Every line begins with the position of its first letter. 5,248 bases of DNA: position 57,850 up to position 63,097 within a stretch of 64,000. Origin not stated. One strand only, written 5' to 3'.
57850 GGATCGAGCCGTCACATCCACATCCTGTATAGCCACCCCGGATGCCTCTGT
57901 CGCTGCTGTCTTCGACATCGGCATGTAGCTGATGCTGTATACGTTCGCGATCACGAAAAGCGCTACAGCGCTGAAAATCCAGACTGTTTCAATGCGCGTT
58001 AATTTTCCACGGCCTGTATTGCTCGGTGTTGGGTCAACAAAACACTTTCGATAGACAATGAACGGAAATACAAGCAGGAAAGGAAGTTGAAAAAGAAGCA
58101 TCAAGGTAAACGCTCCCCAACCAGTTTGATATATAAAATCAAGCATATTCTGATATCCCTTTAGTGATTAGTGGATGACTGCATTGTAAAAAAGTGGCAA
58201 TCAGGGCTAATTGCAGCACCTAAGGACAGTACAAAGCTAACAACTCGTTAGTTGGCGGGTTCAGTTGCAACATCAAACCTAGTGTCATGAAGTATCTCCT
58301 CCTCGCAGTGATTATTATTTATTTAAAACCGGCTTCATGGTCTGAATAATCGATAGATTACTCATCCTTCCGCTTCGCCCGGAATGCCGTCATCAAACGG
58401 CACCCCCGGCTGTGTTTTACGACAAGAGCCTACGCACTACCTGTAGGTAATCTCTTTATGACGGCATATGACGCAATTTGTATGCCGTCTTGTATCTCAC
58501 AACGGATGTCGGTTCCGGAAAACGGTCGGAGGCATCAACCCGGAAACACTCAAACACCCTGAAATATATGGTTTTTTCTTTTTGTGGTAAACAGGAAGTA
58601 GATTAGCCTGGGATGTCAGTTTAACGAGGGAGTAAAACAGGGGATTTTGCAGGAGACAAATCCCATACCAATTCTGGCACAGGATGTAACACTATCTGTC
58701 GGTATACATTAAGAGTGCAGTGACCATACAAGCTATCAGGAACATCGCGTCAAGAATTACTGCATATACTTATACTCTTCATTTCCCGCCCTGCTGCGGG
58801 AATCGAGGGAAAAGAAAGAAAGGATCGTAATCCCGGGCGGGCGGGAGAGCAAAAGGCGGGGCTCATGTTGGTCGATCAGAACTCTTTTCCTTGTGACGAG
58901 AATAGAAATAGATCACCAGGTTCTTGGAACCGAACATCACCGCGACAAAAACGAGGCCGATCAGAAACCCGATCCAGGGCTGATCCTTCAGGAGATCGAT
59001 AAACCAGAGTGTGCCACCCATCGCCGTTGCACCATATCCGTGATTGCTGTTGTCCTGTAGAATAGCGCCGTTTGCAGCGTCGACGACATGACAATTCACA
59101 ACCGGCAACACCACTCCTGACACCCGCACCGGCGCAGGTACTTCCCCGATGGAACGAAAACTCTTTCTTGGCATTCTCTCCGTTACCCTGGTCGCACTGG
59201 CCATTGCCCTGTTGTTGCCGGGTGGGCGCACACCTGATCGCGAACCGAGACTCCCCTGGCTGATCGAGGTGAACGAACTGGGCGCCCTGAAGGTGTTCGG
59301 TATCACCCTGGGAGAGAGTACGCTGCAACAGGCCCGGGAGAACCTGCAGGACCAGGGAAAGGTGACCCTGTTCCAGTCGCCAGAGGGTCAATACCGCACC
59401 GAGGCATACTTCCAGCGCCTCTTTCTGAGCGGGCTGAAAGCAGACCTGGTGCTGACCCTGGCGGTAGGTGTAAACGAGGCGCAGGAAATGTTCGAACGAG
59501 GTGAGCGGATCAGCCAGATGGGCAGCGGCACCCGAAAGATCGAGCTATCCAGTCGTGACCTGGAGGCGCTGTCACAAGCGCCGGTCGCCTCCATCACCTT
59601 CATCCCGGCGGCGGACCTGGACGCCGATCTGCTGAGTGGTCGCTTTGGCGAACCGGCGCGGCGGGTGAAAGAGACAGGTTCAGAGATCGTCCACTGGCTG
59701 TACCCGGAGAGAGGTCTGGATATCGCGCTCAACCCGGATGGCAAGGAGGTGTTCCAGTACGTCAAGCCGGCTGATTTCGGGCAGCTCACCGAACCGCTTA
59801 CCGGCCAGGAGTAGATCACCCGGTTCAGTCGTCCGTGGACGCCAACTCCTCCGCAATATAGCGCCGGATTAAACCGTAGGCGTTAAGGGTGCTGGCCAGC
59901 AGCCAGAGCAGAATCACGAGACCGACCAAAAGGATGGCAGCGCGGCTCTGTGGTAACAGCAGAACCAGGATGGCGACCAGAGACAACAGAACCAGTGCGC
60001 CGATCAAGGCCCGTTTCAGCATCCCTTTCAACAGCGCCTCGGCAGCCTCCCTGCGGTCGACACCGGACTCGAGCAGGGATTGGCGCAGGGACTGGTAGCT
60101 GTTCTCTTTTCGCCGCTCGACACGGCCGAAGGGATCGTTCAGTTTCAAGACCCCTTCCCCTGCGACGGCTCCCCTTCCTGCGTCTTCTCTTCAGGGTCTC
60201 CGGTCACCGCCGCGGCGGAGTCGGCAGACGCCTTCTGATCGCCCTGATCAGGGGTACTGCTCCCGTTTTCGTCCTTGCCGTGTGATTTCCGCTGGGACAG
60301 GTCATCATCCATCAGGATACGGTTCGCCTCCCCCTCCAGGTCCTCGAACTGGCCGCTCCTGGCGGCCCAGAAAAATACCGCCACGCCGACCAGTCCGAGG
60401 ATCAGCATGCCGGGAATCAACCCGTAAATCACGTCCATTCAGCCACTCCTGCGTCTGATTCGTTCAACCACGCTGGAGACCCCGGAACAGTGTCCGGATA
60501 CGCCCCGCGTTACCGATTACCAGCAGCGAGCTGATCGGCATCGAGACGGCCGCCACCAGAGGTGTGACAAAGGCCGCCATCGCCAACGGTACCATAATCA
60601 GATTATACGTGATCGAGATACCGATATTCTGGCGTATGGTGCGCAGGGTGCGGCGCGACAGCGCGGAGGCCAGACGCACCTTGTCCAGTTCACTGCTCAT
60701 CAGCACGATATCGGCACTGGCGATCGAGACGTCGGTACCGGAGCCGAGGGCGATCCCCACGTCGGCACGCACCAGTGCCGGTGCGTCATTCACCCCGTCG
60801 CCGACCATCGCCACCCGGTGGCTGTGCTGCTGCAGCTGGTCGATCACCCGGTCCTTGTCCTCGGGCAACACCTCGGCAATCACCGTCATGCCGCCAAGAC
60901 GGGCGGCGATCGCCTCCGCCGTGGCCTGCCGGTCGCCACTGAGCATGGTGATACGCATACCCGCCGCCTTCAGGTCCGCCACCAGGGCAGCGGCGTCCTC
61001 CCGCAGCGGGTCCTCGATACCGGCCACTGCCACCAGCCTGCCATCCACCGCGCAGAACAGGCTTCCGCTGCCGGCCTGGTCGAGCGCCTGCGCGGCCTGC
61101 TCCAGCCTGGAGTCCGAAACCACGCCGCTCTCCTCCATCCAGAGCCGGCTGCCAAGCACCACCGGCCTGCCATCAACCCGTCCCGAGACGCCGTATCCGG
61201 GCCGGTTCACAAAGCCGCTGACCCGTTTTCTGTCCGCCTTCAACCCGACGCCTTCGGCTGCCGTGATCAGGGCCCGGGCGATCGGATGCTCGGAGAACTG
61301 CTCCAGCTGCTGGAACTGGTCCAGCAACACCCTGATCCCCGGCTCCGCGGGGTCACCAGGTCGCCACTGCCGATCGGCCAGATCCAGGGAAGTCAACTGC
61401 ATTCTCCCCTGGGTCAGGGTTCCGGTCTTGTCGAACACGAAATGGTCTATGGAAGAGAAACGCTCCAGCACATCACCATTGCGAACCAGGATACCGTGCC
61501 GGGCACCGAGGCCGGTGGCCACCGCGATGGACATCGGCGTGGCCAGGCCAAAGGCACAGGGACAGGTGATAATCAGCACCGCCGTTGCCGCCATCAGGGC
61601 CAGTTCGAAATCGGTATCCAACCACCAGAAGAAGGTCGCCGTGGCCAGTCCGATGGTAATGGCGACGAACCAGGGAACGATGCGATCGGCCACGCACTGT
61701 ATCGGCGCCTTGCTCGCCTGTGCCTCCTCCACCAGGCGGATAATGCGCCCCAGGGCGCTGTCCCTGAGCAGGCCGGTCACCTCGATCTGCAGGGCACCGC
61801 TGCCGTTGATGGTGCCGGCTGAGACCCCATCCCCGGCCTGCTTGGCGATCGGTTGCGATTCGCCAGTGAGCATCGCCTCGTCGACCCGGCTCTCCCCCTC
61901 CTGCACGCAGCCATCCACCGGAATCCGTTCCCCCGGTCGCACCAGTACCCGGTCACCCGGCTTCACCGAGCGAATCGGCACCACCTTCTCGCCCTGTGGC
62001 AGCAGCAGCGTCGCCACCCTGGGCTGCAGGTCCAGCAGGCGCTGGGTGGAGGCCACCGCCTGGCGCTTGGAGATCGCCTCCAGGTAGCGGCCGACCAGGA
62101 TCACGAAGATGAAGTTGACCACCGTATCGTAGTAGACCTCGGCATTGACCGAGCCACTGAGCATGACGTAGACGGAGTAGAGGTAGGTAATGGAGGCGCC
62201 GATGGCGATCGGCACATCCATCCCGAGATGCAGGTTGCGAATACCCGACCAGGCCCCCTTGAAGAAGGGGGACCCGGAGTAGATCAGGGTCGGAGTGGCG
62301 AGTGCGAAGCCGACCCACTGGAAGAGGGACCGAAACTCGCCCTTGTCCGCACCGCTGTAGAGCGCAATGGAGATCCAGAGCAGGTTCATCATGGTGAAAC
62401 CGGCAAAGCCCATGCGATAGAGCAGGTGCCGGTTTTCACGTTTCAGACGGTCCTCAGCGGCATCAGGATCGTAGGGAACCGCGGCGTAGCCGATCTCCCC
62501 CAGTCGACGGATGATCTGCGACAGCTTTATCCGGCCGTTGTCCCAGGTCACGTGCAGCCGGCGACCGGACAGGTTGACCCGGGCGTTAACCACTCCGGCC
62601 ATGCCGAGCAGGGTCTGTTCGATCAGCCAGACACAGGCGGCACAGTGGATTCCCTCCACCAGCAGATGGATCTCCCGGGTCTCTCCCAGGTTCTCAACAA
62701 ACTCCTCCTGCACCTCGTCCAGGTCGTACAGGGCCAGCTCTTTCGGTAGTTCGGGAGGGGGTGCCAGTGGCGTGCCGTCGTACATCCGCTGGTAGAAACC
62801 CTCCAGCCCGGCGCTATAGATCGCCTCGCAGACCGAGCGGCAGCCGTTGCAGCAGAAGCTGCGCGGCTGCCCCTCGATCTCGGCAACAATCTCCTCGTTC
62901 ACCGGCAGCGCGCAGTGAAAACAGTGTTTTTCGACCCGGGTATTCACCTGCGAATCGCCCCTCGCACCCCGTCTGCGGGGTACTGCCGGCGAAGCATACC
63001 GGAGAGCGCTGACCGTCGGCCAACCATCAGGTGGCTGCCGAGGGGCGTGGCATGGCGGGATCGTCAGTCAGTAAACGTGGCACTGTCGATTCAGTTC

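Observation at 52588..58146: A divergent CuA-containing haem-copper oxidase with NO-reductase-like H-x3-E and a Met in the helix-X HxH position has a dedicated Cu-ATPase and haem O synthase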

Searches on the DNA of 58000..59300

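Call 46: search_rna_families(source=window, start=58000, end=59300, threshold=evalue, max_evalue=1)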
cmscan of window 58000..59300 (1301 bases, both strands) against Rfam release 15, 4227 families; matches with E-value up to 1: 0.
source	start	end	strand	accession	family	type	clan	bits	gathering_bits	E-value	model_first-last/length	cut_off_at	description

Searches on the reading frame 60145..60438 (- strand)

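Call 63: search_protein_families(library=pfam, proteins=[window:60145-60438:-], max_evalue=0.001)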
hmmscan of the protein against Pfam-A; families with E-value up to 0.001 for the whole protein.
window:60145-60438:- (97 aa): 1 family
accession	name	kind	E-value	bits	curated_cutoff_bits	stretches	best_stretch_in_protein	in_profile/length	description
PF03597.20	FixS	-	2.6e-21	75.5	23.1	1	2-45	1-44/44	Cytochrome oxidase maturation protein cbb3-type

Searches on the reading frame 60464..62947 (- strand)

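Call 63: search_protein_families(library=pfam, proteins=[window:60464-62947:-], max_evalue=0.001)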
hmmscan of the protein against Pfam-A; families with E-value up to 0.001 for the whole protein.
window:60464-62947:- (827 aa): 5 families
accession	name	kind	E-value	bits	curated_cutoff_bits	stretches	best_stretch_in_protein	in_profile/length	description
PF00122.25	E1-E2_ATPase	-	2e-53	181.1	28.1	1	307-484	2-181/181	E1-E2 ATPase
PF00702.32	Hydrolase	-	1.2e-32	114.3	26.4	1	500-729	1-191/191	haloacid dehalogenase-like hydrolase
PF12156.14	ATPase-cat_bd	-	6.9e-22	78.4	27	1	8-86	1-84/86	Putative metal-binding domain of cation transport ATPase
PF00403.32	HMA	-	1.9e-10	41.4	24.8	1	96-154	3-61/62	Heavy-metal-associated domain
PF12710.13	HAD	-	0.00043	21.2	27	0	646-725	82-188/189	haloacid dehalogenase-like hydrolase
